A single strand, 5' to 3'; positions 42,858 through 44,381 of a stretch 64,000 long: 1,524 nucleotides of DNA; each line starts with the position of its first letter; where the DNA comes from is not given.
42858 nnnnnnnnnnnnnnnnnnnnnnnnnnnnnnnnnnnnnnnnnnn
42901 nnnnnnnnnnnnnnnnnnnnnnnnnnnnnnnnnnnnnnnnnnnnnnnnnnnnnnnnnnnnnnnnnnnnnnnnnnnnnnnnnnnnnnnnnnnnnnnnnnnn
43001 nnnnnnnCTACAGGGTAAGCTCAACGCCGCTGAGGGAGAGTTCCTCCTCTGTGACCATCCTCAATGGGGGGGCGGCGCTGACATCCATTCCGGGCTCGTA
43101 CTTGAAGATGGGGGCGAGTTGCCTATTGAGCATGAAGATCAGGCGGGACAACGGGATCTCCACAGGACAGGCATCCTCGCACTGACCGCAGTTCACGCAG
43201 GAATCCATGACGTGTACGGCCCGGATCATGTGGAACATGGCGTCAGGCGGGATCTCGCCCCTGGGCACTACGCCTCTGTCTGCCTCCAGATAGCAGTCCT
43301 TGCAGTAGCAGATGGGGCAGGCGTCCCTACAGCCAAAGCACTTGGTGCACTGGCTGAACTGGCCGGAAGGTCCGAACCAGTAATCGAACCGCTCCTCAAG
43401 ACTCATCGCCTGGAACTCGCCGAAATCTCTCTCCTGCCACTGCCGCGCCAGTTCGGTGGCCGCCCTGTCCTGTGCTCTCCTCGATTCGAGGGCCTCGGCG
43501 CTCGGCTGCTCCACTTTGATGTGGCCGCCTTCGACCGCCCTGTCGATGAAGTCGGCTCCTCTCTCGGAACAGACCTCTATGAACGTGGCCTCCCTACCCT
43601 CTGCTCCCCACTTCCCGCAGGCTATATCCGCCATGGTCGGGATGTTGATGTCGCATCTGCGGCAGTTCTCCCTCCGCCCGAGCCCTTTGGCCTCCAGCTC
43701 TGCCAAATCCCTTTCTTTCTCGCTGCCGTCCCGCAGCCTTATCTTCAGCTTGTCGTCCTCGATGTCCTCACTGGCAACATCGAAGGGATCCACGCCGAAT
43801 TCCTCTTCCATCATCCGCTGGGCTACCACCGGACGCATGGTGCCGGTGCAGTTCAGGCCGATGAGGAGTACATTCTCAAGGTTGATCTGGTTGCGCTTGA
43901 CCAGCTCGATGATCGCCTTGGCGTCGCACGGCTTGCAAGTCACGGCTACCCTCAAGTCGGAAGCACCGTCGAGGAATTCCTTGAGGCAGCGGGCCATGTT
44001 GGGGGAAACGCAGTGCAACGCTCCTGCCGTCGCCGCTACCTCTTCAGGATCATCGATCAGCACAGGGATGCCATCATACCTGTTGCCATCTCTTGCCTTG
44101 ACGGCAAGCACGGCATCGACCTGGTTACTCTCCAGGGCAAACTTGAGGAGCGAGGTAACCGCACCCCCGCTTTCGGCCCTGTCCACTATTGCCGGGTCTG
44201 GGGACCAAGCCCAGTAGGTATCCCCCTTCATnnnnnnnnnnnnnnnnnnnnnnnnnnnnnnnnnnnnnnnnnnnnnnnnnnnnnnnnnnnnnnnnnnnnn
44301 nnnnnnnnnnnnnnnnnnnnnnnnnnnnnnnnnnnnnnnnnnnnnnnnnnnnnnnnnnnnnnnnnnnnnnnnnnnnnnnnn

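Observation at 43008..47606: F420-type FdhB + Cys-FdhA + MvhD + radical SAM operon in a bacterium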

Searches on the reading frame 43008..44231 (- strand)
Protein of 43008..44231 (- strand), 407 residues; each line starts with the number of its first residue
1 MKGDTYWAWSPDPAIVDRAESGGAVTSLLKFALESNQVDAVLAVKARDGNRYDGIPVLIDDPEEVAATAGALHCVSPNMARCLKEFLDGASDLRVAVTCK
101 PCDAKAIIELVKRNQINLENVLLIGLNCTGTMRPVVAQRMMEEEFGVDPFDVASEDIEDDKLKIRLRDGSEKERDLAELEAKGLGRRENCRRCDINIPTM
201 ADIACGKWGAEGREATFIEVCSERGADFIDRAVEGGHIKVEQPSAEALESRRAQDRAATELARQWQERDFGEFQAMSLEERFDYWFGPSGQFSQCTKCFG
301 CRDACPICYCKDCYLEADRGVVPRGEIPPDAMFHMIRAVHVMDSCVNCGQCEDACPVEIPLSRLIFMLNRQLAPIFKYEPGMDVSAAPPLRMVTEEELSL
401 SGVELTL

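Call 5: search_protein_families(library=pfam, proteins=[window:43008-44231:-], max_evalue=0.001)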
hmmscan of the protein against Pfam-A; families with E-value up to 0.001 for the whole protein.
window:43008-44231:- (407 aa): 8 families
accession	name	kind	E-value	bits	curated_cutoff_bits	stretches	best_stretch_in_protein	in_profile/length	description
PF04432.18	FrhB_FdhB_C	-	3e-34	118.5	23.3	1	94-244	3-148/150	Coenzyme F420 hydrogenase/dehydrogenase, beta subunit C terminus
PF04422.18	FrhB_FdhB_N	-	4.2e-22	78.5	22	1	6-79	2-74/78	Coenzyme F420 hydrogenase/dehydrogenase, beta subunit N-term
PF13183.11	Fer4_8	-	1.3e-05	26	27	1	292-359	2-68/68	4Fe-4S dicluster domain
PF00037.32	Fer4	-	5.5e-05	23.3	21.1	1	340-358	3-21/24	4Fe-4S binding domain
PF13187.11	Fer4_9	-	0.00011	22.6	27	0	294-358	1-50/52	4Fe-4S dicluster domain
PF13534.11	Fer4_17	-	0.00015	22.7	22.2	1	294-359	1-60/61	4Fe-4S dicluster domain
PF12837.12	Fer4_6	-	0.00034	20.9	25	1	339-358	3-22/24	4Fe-4S binding domain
PF12838.12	Fer4_7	-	0.00091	20.1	27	0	294-359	1-52/52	4Fe-4S dicluster domain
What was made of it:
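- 43008..44231 (-): fdhB: iron-sulfur flavoprotein subunit (407 aa). It has an FrhB-type FAD domain and cysteines for four [4Fe-4S] clusters. PF04422 and PF04432 plus Fer4_8 (call 5).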

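Call 6: search_protein_families(library=ncbifam, proteins=[window:43008-44231:-], max_evalue=0.001)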
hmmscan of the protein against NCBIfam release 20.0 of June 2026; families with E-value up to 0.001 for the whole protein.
window:43008-44231:- (407 aa): 9 families
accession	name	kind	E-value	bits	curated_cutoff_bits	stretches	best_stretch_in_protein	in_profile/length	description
NF006807.0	PRK09325.1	subfamily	1.3e-22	80.2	269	1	10-242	15-245/283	coenzyme F420-reducing hydrogenase subunit beta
TIGR03289.1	frhB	equivalog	3.6e-19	68.9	331.5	1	10-241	12-241/275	coenzyme F420 hydrogenase subunit beta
NF040616.1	F420_dehyd_FpoF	exception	2.2e-13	49.9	475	1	20-231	91-292/337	F420H2 dehydrogenase subunit FpoF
NF006808.0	PRK09326.1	equivalog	2.9e-13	49.4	444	1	20-233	92-295/341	F420H2 dehydrogenase subunit F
NF008369.0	PRK11168.1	equivalog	3.8e-06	26.1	278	1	291-366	9-81/401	anaerobic glycerol-3-phosphate dehydrogenase subunit C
NF045670.1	quin_L_LdhH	equivalog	1.9e-05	23.2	800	1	291-372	302-383/706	L-lactate dehydrogenase (quinone) large subunit LdhH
TIGR00273.1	TIGR00273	equivalog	5.9e-05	22.1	444.8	1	294-371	294-371/432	LutB/LldF family L-lactate oxidation iron-sulfur protein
NF058577.1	FdxA_fam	equivalog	0.00014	21.9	65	1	340-358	4-22/52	4Fe-4S ferredoxin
TIGR02512.1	FeFe_hydrog_A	subfamily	0.0006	18.8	405.95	1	293-358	7-65/375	[FeFe] hydrogenase, group A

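Call 9: find_homologous_proteins(query=window:43008-44231:-)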
Query window:43008-44231:- (407 aa): 1346 proteins with E <= 0.001 among 8000 candidates; the best 120 are listed.
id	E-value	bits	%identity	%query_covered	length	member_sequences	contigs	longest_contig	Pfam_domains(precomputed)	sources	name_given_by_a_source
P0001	3.2e-277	937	100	100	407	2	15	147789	PF04432.19,PF04422.19,PF13183.12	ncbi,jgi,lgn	-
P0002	3.0e-256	868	92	100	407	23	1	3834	PF04432.19,PF04422.19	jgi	-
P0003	6.7e-255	863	92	100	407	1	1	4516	PF04432.19,PF04422.19,PF13183.12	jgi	jgi:formate dehydrogenase subunit beta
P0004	1.7e-254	862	91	100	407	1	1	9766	PF04432.19,PF04422.19,PF13183.12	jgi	jgi:formate dehydrogenase subunit beta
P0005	5.5e-251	850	90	100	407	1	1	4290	PF04432.19,PF04422.19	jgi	jgi:formate dehydrogenase subunit beta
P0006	5.8e-251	850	90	100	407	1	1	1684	PF04432.19,PF04422.19,PF13183.12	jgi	jgi:formate dehydrogenase subunit beta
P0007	1.7e-250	849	89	100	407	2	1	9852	PF04432.19,PF04422.19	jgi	jgi:formate dehydrogenase subunit beta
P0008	9.2e-249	843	90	100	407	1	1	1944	PF04432.19,PF04422.19,PF13183.12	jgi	-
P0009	3.2e-248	841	90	100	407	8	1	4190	PF04432.19,PF04422.19,PF13183.12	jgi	-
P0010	1.3e-247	839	89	100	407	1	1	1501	PF04432.19,PF04422.19,PF13183.12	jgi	-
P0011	1.0e-246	836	88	100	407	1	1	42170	PF04432.19,PF04422.19,PF13183.12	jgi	jgi:formate dehydrogenase subunit beta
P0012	1.8e-246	836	87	100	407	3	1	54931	PF04432.19,PF04422.19,PF13183.12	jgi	jgi:formate dehydrogenase subunit beta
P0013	4.9e-246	834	88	100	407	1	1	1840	PF04432.19,PF04422.19,PF13183.12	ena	-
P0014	3.6e-245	831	87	100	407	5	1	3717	PF04432.19,PF04422.19,PF13183.12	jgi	jgi:formate dehydrogenase subunit beta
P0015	4.0e-245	831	88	100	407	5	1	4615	PF04432.19,PF04422.19,PF13183.12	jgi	jgi:formate dehydrogenase subunit beta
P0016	1.2e-243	826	87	100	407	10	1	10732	PF04432.19,PF04422.19,PF13183.12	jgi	jgi:formate dehydrogenase subunit beta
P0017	2.5e-241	819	87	100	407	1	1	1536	PF04432.19,PF04422.19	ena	-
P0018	2.6e-241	819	86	100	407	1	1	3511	PF04432.19,PF04422.19,PF13183.12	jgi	-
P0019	1.9e-240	816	86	100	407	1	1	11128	PF04432.19,PF04422.19,PF13183.12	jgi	-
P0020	8.5e-240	814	85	100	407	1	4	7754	PF04432.19,PF04422.19,PF13183.12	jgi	-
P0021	1.9e-239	812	85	100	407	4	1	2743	PF04432.19,PF04422.19,PF13183.12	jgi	jgi:formate dehydrogenase subunit beta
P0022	6.2e-239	811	86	100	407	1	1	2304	PF04432.19,PF04422.19,PF13183.12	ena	-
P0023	8.0e-238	807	86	100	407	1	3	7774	PF04432.19,PF04422.19,PF13183.12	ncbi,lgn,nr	ncbi:MAG: hypothetical protein AMJ76_01800 [Dehalococcoidia bacterium SM23_28_1]|nr:MAG: hypothetica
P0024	3.9e-237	805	84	100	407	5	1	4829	PF04432.19,PF04422.19,PF13183.12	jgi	jgi:formate dehydrogenase subunit beta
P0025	5.5e-236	801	85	100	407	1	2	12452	PF04432.19,PF04422.19,PF13183.12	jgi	jgi:formate dehydrogenase subunit beta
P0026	1.3e-235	800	83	100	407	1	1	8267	PF04432.19,PF04422.19,PF13183.12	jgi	jgi:formate dehydrogenase subunit beta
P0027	1.4e-235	800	83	100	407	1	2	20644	PF04432.19,PF04422.19,PF13183.12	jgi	jgi:formate dehydrogenase subunit beta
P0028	2.0e-235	799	84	100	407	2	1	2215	PF04432.19,PF04422.19,PF13183.12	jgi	jgi:formate dehydrogenase subunit beta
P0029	1.2e-234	797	84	100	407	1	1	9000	PF04432.19,PF04422.19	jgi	jgi:formate dehydrogenase subunit beta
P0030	1.9e-234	796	84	100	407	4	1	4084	PF04432.19,PF04422.19,PF13183.12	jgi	jgi:formate dehydrogenase subunit beta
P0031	1.1e-232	790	87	96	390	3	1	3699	PF04432.19,PF04422.19,PF13183.12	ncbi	ncbi:MAG: formate dehydrogenase, partial [Dehalococcoidia bacterium]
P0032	5.7e-232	788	84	100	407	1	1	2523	PF04432.19,PF04422.19,PF13183.12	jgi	-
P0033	7.3e-231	784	83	100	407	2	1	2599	PF04432.19,PF04422.19,PF13183.12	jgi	-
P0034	7.5e-231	784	83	100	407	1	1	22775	PF04432.19,PF04422.19,PF13183.12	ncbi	ncbi:MAG: Coenzyme F420 hydrogenase/dehydrogenase, beta subunit C-terminal domain [Dehalococcoidia b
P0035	1.5e-229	780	82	100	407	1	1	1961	PF04432.19,PF04422.19,PF13183.12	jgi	jgi:formate dehydrogenase subunit beta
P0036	8.3e-229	777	82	100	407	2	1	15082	PF04432.19,PF04422.19,PF13183.12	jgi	jgi:formate dehydrogenase subunit beta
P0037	6.7e-228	774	84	95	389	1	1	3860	PF04432.19,PF04422.19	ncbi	ncbi:MAG: Coenzyme F420 hydrogenase/dehydrogenase, beta subunit C-terminal domain [Dehalococcoidia b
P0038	4.1e-221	752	78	100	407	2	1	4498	PF04432.19,PF04422.19,PF13183.12,PF13187.12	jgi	jgi:formate dehydrogenase subunit beta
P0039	2.8e-217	739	78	100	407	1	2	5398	PF04432.19,PF04422.19,PF13183.12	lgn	-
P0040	3.0e-216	736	77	100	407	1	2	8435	PF04432.19,PF04422.19,PF13183.12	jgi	jgi:formate dehydrogenase subunit beta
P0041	6.1e-216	735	77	100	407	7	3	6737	PF04432.19,PF04422.19,PF13183.12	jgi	jgi:formate dehydrogenase subunit beta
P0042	2.0e-215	733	77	100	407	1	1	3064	PF04432.19,PF04422.19,PF13183.12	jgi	jgi:formate dehydrogenase subunit beta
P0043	5.9e-209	712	75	100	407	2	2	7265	PF04432.19,PF04422.19,PF13183.12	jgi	jgi:formate dehydrogenase subunit beta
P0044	5.0e-205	699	74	100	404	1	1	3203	PF04432.19,PF04422.19,PF13183.12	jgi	jgi:formate dehydrogenase subunit beta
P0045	6.6e-203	692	73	100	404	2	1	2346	PF04432.19,PF04422.19,PF13183.12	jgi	-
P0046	1.5e-202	691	73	100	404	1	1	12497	PF04432.19,PF04422.19,PF13183.12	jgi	-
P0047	2.6e-201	687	73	100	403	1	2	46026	PF04432.19,PF04422.19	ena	-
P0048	2.9e-201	687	72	100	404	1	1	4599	PF04432.19,PF04422.19,PF13183.12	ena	-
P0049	3.4e-201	687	72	100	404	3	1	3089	PF04432.19,PF04422.19,PF13183.12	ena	-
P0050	5.1e-201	686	71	100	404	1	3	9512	PF04432.19,PF04422.19,PF00037.33,PF12838.13,PF13183.12,PF13187.12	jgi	jgi:formate dehydrogenase subunit beta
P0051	1.2e-200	685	72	100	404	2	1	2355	PF04432.19,PF04422.19,PF13183.12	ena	-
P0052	1.3e-200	685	71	100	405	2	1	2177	PF04432.19,PF04422.19,PF13183.12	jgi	jgi:formate dehydrogenase subunit beta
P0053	2.6e-200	684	72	100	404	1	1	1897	PF04432.19,PF04422.19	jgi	-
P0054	3.7e-200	683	71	100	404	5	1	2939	PF04432.19,PF04422.19,PF13183.12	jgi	jgi:formate dehydrogenase subunit beta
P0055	5.6e-200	683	72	100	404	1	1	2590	PF04432.19,PF04422.19,PF13183.12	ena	-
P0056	7.9e-200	682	72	100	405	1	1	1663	PF04432.19,PF04422.19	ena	-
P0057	1.3e-199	681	72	100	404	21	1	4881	PF04432.19,PF04422.19,PF13183.12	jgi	-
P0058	2.4e-199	680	71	100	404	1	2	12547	PF04432.19,PF04422.19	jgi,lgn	-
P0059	3.0e-199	680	72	100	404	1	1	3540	PF04432.19,PF04422.19,PF13183.12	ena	-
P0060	3.3e-199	680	71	100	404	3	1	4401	PF04432.19,PF04422.19,PF00037.33,PF13183.12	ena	-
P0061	4.4e-199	680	72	100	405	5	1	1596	PF04432.19,PF04422.19,PF00037.33,PF12838.13,PF13183.12,PF13187.12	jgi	-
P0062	6.6e-199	679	71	100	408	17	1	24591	PF04432.19,PF04422.19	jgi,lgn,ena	-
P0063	7.8e-199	679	72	100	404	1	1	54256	PF04432.19,PF04422.19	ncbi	-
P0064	8.1e-199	679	73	100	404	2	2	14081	PF04432.19,PF04422.19,PF13183.12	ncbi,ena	-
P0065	8.4e-199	679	71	100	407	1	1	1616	PF04432.19,PF04422.19,PF13183.12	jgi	jgi:formate dehydrogenase subunit beta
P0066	1.1e-198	678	71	100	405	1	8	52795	PF04432.19,PF04422.19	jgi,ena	-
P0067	2.4e-198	677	71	100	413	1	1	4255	PF04432.19,PF04422.19,PF12838.13,PF13183.12,PF13187.12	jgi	jgi:formate dehydrogenase subunit beta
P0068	2.6e-198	677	71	100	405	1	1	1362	PF04432.19,PF04422.19,PF13183.12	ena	-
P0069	2.9e-198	677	72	100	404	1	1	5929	PF04432.19,PF04422.19,PF13183.12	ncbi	-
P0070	2.9e-198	677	71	100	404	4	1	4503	PF04432.19,PF04422.19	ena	-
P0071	3.3e-198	677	72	100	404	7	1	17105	PF04432.19,PF04422.19,PF13183.12,PF13187.12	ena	-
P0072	3.6e-198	677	71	100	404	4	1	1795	PF04432.19,PF04422.19,PF00037.33,PF13183.12,PF13187.12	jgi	-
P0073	6.6e-198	676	71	100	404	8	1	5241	PF04432.19,PF04422.19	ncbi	-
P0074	7.7e-198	675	72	100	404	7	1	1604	PF04432.19,PF04422.19,PF12838.13,PF13187.12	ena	-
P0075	1.2e-197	675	71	100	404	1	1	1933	PF04432.19,PF04422.19,PF13183.12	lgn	-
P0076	1.8e-197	674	70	100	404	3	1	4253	PF04432.19,PF04422.19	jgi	-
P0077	1.8e-197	674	70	100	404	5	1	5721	PF04432.19,PF04422.19,PF00037.33,PF13183.12,PF13187.12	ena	-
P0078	5.5e-197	673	70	100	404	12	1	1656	PF04432.19,PF04422.19,PF00037.33,PF12838.13,PF13183.12,PF13187.12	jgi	-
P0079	5.6e-197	673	69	100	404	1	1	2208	PF04432.19,PF04422.19,PF00037.33,PF12838.13,PF13187.12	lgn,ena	-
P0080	6.4e-197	672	70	100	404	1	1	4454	PF04432.19,PF04422.19,PF00037.33,PF12838.13,PF13183.12,PF13187.12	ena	-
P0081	1.6e-196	671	69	100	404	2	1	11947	PF04432.19,PF04422.19,PF00037.33,PF13183.12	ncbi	-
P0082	3.5e-196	670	70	100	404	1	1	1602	PF04432.19,PF04422.19,PF00037.33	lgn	-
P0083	4.3e-196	670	71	100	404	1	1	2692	PF04432.19,PF04422.19,PF13183.12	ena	-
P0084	1.4e-195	668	70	100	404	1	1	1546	PF04432.19,PF04422.19,PF13187.12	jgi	-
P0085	1.5e-195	668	70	100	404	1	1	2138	PF04432.19,PF04422.19,PF00037.33,PF13183.12,PF13187.12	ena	-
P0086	1.7e-195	668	70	100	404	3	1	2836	PF04432.19,PF04422.19,PF13183.12,PF13187.12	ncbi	-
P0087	2.0e-195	668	71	100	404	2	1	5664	PF04432.19,PF04422.19,PF13183.12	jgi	jgi:formate dehydrogenase subunit beta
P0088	2.0e-195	668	71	100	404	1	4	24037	PF04432.19,PF04422.19,PF13187.12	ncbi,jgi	-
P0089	2.7e-195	667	71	100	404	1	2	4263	PF12797.13,PF04432.19,PF04422.19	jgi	jgi:formate dehydrogenase subunit beta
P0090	3.8e-195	667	71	100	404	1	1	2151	PF04432.19,PF04422.19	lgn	-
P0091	6.2e-195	666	70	100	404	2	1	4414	PF04432.19,PF04422.19,PF13237.12,PF13187.12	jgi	-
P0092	6.3e-195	666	71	100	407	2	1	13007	PF04432.19,PF04422.19,PF13183.12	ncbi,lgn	-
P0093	7.8e-195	666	69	100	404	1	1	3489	PF04432.19,PF04422.19,PF13183.12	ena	-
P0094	7.9e-195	666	70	100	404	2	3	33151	PF04432.19,PF04422.19,PF12838.13,PF13187.12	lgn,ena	-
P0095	1.0e-194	665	69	100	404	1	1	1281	PF04432.19,PF04422.19,PF00037.33,PF13183.12,PF13187.12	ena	-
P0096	1.4e-194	665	69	100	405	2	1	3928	PF04432.19,PF04422.19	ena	-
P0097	1.9e-194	664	69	100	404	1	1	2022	PF04432.19,PF04422.19,PF00037.33,PF13183.12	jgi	-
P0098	2.9e-194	664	69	100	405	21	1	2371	PF04432.19,PF04422.19,PF13183.12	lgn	-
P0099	3.7e-194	663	69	100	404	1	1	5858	PF04432.19,PF04422.19,PF00037.33,PF12838.13,PF13183.12,PF13187.12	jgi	-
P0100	4.4e-194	663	71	100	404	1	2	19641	PF04432.19,PF04422.19,PF13183.12,PF13187.12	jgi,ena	-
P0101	7.0e-194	662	69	100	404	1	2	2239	PF04432.19,PF04422.19,PF13187.12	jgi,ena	-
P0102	1.9e-193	661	69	100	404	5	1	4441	PF04432.19,PF04422.19,PF00037.33,PF12838.13,PF13183.12,PF13187.12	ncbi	ncbi:hypothetical protein ES703_46951 [subsurface metagenome]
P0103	2.1e-193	661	69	100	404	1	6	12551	PF04432.19,PF04422.19,PF13187.12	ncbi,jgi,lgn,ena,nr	ncbi:MAG: formate dehydrogenase [Chloroflexi bacterium CG23_combo_of_CG06-09_8_20_14_all_45_10]|nr:M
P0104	2.3e-193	661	69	100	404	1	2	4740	PF04432.19,PF04422.19,PF13183.12,PF13187.12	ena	-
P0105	2.9e-193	660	69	100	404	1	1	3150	PF04432.19,PF04422.19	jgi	jgi:formate dehydrogenase subunit beta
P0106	3.6e-193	660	69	100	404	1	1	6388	PF04432.19,PF04422.19,PF00037.33,PF13183.12,PF13187.12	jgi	-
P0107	3.8e-193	660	70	100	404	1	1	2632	PF04432.19,PF04422.19,PF00037.33,PF13183.12,PF13187.12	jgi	jgi:formate dehydrogenase subunit beta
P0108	4.2e-193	660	70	100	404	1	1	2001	PF04432.19,PF04422.19,PF13183.12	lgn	-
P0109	4.4e-193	660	69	100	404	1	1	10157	PF04432.19,PF04422.19,PF13187.12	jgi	-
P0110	4.6e-193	660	69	100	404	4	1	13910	PF04432.19,PF04422.19,PF13187.12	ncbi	-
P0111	4.9e-193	660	70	100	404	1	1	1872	PF04432.19,PF04422.19,PF13187.12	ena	-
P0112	5.3e-193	660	70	100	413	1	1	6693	PF04432.19,PF04422.19,PF13183.12,PF13187.12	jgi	jgi:formate dehydrogenase subunit beta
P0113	6.9e-193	659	69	100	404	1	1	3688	PF04432.19,PF04422.19,PF13187.12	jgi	-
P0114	6.9e-193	659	68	100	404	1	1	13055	PF04432.19,PF04422.19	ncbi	-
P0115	7.0e-193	659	69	100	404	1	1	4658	PF04432.19,PF04422.19,PF13187.12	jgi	-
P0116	9.4e-193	659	68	100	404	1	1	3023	PF04432.19,PF04422.19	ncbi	-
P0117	9.8e-193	659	69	100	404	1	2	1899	PF04432.19,PF04422.19,PF13187.12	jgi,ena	-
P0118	1.1e-192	659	69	100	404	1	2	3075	PF04432.19,PF04422.19,PF00037.33,PF13183.12,PF13187.12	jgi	-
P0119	1.1e-192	658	70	100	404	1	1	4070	PF04432.19,PF04422.19,PF00037.33,PF12838.13,PF13187.12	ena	-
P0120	1.1e-192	658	70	100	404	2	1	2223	PF04432.19,PF04422.19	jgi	jgi:formate dehydrogenase subunit beta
